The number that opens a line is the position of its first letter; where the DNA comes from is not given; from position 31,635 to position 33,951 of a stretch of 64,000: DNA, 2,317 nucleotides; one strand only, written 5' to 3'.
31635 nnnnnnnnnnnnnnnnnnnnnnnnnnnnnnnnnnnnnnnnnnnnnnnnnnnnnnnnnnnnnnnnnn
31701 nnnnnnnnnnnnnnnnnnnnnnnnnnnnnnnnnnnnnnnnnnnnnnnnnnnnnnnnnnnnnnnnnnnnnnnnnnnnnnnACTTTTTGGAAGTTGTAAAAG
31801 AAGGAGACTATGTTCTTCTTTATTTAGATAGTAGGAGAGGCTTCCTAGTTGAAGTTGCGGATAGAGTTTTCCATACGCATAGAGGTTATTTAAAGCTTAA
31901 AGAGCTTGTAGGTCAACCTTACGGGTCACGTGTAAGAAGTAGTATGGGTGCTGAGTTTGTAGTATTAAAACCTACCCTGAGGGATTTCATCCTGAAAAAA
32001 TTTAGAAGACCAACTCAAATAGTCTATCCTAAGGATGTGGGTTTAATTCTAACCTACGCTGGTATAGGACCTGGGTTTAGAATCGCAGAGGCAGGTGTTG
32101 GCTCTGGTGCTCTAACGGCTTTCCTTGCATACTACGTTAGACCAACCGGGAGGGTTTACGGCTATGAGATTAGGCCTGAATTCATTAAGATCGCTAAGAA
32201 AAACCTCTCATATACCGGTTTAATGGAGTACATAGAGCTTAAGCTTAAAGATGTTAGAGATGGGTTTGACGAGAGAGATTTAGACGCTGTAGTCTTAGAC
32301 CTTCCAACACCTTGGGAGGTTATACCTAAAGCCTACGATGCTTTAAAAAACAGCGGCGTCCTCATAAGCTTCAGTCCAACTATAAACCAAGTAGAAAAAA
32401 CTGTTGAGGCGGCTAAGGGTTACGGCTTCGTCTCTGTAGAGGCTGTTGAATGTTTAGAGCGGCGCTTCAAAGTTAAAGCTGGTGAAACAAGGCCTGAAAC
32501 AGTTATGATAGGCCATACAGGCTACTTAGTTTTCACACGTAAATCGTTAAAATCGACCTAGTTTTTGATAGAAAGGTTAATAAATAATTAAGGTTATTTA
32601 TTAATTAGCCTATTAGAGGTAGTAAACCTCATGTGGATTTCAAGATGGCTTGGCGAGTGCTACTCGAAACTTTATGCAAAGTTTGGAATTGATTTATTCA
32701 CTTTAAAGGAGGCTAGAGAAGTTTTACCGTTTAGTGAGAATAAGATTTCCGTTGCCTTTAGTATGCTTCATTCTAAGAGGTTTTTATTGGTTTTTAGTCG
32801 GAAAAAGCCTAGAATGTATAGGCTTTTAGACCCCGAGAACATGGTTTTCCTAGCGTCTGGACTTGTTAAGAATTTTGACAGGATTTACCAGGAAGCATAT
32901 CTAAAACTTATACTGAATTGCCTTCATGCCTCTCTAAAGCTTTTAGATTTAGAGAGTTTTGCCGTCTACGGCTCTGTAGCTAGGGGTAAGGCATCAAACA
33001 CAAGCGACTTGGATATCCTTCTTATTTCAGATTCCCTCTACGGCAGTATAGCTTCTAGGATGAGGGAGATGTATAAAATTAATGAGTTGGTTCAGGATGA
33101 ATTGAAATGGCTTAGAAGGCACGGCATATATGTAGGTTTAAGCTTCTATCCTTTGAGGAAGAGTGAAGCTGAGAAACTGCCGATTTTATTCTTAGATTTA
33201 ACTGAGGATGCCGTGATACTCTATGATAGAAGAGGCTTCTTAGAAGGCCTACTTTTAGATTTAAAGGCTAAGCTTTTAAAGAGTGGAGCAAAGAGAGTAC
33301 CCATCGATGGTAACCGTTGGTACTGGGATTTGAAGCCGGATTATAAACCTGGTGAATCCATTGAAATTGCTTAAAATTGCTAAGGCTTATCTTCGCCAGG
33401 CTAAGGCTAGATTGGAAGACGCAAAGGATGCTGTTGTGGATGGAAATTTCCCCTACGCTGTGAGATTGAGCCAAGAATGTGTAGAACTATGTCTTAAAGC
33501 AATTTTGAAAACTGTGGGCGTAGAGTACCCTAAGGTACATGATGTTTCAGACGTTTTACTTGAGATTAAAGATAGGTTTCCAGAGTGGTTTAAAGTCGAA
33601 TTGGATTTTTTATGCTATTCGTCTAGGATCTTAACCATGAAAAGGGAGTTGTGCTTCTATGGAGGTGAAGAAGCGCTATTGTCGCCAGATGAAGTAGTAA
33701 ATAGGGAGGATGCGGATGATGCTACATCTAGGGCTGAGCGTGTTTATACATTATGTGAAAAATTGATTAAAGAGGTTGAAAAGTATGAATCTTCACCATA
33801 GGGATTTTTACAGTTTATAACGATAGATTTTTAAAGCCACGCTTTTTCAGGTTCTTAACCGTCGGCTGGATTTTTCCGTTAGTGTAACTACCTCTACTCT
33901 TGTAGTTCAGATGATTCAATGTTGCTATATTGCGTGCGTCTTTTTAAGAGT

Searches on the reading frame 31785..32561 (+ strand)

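Call 3: search_protein_families(library=pfam, proteins=[window:31785-32561:+], max_evalue=0.1)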
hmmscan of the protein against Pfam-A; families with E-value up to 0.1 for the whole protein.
window:31785-32561:+ (258 aa): 13 families
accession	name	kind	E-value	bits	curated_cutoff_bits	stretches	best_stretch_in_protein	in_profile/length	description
PF08704.16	GCD14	-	2.7e-39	135.8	26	1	75-233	19-182/247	tRNA methyltransferase complex GCD14 subunit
PF01135.25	PCMT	-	1.5e-09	38.3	20.3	1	79-195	56-171/210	Protein-L-isoaspartate(D-aspartate) O-methyltransferase (PCMT)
PF13847.12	Methyltransf_31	-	1.9e-07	31.3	27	1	97-199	4-113/145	Methyltransferase domain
PF13649.12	Methyltransf_25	-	6e-07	30.5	27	1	100-190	1-96/97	Methyltransferase domain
PF08241.18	Methyltransf_11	-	1.6e-06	29.1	21.2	1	102-194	2-94/95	Methyltransferase domain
PF02475.24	TRM5-TYW2_MTfase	-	7.8e-06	26.4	28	1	106-201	46-141/164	TRM5/TYW2 methyltransferase domain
PF14801.12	TrmI-like_N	-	2.8e-05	24.4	24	1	24-49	24-49/50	TrmI-like N-terminal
PF08242.18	Methyltransf_12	-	0.00065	20.8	30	1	102-193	2-98/98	Methyltransferase domain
PF13578.12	Methyltransf_24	-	0.00067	20.9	26.3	1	102-175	2-78/105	Methyltransferase domain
PF06325.19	PrmA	-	0.0072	16.3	22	1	100-219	165-281/296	Ribosomal protein L11 methyltransferase (PrmA)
PF01170.24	UPF0020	-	0.0078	16.4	22.3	1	121-174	76-130/197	RMKL-like, methyltransferase domain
PF13679.12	Methyltransf_32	-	0.041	14.3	27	1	98-156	27-91/143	Methyltransferase domain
PF00398.26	RrnaAD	-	0.082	12.4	24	0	88-146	22-74/263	Ribosomal RNA adenine dimethylase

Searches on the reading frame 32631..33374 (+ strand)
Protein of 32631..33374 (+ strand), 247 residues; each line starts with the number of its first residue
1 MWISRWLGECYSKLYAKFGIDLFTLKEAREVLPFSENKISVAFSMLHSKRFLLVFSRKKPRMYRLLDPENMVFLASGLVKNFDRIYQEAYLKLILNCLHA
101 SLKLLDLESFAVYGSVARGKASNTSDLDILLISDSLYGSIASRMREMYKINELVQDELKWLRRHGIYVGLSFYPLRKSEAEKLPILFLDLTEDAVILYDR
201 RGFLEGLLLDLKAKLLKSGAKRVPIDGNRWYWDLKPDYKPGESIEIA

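Call 97: search_protein_families(library=pfam, proteins=[window:32631-33374:+], max_evalue=0.0001)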
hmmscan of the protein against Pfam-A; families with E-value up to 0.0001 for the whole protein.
window:32631-33374:+ (247 aa): 2 families
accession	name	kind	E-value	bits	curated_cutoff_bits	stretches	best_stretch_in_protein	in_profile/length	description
PF01909.29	NTP_transf_2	-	8.7e-06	26.5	21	1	108-147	15-47/93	Nucleotidyltransferase domain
PF18765.7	Polbeta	-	6.5e-05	23.5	26.9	0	107-142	13-43/93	Polymerase beta, Nucleotidyltransferase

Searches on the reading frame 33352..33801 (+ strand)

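Call 97: search_protein_families(library=pfam, proteins=[window:33352-33801:+], max_evalue=0.0001)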
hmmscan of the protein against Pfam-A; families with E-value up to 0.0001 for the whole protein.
window:33352-33801:+ (149 aa): 1 family
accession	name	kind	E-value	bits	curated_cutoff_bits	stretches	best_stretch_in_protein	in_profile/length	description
PF05168.19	HEPN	-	7.4e-19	68.5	22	1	11-137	2-116/117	HEPN domain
